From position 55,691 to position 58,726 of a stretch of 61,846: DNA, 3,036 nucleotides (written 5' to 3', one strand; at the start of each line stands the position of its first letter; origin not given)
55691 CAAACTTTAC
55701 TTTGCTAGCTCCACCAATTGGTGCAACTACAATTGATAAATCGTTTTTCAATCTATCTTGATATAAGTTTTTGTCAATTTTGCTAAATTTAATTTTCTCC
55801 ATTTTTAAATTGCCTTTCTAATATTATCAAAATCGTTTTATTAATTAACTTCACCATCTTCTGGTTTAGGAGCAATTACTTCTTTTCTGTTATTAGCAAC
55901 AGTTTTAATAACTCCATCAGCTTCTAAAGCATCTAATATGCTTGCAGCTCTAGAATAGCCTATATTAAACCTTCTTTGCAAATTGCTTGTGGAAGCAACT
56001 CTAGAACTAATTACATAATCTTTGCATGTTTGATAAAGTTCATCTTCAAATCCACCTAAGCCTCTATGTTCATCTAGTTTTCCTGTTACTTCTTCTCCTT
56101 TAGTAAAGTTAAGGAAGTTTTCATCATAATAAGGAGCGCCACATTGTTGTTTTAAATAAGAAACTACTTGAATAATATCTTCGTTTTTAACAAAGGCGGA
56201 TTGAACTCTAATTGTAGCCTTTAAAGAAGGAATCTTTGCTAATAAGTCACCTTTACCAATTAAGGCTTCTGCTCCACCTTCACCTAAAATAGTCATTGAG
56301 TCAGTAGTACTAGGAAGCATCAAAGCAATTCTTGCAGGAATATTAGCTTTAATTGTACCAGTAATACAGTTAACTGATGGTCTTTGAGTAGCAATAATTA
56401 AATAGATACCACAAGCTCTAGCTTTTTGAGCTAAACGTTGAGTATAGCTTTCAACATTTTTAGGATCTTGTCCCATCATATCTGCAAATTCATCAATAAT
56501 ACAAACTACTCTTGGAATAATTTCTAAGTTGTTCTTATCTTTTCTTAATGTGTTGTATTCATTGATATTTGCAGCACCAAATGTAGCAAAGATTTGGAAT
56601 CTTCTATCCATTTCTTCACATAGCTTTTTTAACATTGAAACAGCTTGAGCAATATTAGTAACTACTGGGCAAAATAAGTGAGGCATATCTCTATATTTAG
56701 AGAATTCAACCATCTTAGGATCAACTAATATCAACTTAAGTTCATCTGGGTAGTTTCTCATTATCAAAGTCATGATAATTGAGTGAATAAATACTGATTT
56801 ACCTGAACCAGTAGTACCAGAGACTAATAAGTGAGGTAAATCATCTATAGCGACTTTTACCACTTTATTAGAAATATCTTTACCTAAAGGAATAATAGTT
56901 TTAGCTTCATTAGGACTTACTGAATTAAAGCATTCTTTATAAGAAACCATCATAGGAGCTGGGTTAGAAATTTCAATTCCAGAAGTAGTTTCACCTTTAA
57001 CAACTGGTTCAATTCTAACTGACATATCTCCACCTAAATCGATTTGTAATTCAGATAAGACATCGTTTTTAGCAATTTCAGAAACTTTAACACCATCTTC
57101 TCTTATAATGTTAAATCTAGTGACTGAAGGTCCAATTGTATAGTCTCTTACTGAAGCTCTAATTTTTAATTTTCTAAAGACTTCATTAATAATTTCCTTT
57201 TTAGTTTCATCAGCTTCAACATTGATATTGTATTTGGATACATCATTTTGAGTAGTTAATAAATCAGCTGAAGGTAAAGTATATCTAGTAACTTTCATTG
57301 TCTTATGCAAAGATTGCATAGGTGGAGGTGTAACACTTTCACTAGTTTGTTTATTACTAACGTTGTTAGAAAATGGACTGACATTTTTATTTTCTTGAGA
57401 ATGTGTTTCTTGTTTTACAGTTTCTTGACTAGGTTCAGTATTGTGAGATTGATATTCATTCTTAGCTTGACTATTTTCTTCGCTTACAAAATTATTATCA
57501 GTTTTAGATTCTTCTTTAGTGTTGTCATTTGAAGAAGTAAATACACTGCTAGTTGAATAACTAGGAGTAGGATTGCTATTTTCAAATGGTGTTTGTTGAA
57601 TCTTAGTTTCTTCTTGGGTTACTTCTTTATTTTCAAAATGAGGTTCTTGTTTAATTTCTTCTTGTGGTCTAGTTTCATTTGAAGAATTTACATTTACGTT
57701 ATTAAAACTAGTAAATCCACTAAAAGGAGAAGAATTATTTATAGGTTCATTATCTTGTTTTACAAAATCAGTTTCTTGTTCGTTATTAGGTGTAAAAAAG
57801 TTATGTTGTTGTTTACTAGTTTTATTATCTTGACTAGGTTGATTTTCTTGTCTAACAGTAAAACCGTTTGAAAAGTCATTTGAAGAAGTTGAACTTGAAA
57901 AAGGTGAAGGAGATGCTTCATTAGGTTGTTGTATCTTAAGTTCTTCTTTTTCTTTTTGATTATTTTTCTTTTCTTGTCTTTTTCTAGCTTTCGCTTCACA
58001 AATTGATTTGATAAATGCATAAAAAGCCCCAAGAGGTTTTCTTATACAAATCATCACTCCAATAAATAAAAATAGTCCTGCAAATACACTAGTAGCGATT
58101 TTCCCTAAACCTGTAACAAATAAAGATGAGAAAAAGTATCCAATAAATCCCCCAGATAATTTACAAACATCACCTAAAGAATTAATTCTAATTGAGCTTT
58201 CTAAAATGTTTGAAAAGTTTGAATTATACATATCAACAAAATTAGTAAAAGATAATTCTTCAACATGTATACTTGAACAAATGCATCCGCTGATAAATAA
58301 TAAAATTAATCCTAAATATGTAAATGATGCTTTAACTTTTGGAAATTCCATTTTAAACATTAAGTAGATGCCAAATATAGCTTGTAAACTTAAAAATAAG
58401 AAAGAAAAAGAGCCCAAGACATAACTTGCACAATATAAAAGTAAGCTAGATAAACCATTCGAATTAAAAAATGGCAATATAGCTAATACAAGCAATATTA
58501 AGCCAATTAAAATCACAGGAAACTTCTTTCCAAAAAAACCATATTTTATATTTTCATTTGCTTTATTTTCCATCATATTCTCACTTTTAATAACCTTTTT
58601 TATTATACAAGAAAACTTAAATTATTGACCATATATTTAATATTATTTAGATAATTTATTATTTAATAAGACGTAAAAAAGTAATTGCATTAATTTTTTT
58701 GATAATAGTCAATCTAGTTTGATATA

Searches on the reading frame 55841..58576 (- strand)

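Call 71: search_protein_families(library=pfam, proteins=[window:55841-58576:-], max_evalue=0.00001)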
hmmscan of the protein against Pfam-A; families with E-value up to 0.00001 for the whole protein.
window:55841-58576:- (911 aa): 3 families
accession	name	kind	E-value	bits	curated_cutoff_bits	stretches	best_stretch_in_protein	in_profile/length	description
PF01580.24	FtsK_SpoIIIE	-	6.1e-53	180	24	1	557-735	15-221/221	FtsK/SpoIIIE family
PF09397.16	FtsK_gamma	-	3e-17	62.5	30.6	1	844-896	3-55/63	Ftsk gamma domain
PF17854.6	FtsK_alpha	-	6e-15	55.7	22.9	1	434-538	1-101/101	FtsK alpha domain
